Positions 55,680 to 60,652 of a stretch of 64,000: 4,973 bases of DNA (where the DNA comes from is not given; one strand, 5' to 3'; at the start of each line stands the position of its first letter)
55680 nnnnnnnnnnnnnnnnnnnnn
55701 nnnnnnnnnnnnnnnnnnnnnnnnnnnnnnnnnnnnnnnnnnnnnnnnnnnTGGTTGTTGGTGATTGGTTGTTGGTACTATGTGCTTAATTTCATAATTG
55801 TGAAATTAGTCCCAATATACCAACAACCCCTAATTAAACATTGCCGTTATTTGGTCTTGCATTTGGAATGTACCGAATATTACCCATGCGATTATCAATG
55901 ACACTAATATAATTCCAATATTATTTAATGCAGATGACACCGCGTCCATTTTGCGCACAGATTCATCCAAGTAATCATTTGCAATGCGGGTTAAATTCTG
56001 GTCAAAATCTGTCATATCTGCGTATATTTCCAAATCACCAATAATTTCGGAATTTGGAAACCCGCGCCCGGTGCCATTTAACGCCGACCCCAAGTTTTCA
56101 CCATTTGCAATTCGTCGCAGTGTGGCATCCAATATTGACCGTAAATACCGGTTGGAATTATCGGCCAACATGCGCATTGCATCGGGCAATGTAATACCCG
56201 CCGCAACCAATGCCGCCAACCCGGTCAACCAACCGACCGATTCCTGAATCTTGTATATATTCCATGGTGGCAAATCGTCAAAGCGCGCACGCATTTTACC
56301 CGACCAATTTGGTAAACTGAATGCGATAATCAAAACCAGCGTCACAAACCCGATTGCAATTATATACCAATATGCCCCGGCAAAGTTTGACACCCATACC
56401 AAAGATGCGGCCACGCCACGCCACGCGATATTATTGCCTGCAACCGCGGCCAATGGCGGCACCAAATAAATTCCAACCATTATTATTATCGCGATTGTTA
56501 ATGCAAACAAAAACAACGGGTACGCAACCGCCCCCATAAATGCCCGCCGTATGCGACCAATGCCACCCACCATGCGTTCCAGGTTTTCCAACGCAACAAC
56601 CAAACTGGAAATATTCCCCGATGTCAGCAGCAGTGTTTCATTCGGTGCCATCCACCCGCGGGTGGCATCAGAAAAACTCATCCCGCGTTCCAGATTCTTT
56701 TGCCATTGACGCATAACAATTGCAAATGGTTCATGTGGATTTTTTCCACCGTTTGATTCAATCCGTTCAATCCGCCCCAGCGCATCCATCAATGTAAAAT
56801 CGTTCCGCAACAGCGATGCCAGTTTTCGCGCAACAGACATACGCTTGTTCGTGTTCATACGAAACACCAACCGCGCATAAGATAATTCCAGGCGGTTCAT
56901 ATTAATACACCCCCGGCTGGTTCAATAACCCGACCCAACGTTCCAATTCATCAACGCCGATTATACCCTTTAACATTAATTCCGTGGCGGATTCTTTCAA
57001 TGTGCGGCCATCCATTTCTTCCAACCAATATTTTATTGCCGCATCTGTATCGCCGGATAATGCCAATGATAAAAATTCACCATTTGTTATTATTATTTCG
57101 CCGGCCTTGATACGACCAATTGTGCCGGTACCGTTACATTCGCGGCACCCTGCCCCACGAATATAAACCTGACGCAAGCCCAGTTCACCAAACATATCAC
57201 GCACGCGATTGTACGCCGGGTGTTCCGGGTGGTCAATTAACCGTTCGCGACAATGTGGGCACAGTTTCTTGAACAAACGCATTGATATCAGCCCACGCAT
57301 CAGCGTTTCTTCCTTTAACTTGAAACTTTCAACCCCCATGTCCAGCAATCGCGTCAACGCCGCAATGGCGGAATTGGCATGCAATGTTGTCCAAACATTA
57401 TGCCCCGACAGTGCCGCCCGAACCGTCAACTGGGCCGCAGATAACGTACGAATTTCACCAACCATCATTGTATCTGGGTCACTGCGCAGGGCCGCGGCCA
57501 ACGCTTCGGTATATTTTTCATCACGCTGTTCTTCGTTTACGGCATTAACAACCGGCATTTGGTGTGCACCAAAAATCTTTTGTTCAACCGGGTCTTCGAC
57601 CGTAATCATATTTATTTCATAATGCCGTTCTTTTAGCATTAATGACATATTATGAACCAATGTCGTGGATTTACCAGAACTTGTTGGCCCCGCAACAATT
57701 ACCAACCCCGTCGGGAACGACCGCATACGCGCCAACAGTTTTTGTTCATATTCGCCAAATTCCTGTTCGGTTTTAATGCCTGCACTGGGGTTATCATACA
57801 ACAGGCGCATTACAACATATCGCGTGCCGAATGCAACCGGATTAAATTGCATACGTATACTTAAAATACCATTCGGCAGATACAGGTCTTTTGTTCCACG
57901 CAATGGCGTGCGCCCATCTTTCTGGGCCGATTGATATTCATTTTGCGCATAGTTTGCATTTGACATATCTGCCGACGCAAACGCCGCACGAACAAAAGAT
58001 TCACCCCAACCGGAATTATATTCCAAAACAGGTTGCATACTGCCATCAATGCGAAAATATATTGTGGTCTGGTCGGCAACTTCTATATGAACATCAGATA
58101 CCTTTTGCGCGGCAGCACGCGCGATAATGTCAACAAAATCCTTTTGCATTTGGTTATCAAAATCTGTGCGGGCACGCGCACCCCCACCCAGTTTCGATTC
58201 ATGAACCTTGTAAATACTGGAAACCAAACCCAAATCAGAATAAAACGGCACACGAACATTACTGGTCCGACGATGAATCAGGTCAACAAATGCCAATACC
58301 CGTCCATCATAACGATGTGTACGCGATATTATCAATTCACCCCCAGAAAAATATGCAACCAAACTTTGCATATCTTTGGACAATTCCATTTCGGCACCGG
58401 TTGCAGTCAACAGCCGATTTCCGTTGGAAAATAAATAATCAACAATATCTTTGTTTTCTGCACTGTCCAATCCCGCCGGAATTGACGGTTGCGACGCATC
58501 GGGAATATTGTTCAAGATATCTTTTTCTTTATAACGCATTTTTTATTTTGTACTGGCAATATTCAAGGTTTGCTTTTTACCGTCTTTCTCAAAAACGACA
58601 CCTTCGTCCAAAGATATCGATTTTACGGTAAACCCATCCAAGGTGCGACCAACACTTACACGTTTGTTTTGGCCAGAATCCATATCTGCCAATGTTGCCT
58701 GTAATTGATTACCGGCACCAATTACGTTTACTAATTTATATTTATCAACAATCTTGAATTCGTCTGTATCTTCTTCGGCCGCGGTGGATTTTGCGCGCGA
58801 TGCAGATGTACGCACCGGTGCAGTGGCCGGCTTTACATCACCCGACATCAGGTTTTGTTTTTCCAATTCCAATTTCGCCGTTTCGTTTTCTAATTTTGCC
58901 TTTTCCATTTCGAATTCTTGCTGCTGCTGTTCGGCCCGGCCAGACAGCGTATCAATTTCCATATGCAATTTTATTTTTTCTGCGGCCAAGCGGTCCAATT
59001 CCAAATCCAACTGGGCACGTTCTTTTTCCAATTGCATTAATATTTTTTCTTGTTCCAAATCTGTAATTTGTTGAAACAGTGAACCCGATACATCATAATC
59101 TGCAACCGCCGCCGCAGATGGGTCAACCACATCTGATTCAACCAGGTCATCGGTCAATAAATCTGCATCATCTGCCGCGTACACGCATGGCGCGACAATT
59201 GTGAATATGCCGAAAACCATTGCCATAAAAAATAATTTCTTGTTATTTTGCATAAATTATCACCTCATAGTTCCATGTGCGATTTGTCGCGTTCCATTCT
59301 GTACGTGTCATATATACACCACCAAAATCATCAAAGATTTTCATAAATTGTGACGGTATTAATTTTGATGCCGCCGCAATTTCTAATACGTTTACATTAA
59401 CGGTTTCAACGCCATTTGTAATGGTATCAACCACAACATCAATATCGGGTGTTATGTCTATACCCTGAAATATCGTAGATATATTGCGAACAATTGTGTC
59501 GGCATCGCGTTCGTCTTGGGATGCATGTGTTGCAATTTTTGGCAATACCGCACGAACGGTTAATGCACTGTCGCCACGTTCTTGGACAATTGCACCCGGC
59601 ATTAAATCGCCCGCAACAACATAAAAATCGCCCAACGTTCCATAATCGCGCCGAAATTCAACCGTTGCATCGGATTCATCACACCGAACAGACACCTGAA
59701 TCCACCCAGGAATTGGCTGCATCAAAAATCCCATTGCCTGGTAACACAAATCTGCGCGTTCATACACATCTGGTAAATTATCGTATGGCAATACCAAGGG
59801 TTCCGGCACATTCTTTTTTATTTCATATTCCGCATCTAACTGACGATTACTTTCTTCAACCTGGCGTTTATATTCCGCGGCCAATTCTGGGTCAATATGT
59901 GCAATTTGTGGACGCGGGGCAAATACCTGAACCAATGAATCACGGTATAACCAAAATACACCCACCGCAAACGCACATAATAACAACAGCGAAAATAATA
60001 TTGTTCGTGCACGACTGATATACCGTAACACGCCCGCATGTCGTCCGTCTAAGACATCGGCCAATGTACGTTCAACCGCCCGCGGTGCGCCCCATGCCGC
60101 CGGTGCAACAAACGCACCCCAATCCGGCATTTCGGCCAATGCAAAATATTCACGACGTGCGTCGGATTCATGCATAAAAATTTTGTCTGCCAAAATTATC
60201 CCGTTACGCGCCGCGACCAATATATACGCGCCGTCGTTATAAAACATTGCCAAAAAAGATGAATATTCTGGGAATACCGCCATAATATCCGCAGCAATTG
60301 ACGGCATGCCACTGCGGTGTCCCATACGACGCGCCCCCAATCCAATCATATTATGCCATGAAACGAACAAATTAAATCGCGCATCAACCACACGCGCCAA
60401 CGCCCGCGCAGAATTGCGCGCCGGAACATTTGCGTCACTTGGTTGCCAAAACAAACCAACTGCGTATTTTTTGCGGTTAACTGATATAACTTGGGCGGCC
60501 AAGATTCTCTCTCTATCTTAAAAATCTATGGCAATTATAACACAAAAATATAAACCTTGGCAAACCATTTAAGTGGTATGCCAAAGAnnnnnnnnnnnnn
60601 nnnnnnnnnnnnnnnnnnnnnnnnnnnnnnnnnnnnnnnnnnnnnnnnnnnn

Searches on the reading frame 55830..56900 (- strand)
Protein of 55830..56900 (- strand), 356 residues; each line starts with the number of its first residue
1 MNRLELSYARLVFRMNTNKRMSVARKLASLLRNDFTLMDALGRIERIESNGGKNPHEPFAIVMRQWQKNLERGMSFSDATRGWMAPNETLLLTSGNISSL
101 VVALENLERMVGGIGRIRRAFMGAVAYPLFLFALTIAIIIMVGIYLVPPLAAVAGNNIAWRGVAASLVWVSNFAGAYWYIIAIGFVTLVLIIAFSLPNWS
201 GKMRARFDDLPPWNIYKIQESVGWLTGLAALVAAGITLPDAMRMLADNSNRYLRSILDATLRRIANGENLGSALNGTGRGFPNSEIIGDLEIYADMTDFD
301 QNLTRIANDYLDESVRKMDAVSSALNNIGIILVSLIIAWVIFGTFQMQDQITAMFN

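Call 7: search_protein_families(library=pfam, proteins=[window:55830-56900:-], max_evalue=0.01)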
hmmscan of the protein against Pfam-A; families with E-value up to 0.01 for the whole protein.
window:55830-56900:- (356 aa): 1 family
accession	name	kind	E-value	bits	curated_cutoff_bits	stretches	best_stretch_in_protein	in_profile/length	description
PF00482.28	T2SSF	-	3.5e-22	79.1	25.2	2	225-343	2-121/125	Type II secretion system (T2SS), protein F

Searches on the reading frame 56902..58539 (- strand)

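Call 7: search_protein_families(library=pfam, proteins=[window:56902-58539:-], max_evalue=0.01)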
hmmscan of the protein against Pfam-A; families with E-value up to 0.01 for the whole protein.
window:56902-58539:- (545 aa): 1 family
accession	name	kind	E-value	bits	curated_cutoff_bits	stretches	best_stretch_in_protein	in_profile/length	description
PF00437.27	T2SSE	-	8.1e-66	222.6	24.9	1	131-534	8-370/370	Type II/IV secretion system protein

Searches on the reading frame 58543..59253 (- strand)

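Call 7: search_protein_families(library=pfam, proteins=[window:58543-59253:-], max_evalue=0.01)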
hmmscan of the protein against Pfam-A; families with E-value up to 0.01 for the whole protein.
window:58543-59253:- (236 aa): 1 family
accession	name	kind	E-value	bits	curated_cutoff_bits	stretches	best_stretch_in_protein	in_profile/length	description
PF05917.16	DUF874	-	0.0016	18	21.9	1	58-137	122-201/398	Helicobacter pylori protein of unknown function (DUF874)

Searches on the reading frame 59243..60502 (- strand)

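Call 7: search_protein_families(library=pfam, proteins=[window:59243-60502:-], max_evalue=0.01)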
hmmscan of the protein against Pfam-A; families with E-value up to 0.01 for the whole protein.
window:59243-60502:- (419 aa): 1 family
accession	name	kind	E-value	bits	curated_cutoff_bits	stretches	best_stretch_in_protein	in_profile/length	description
PF06864.17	PAP_PilO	-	2.2e-10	40.4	26.7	1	14-355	2-344/419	Pilin accessory protein (PilO)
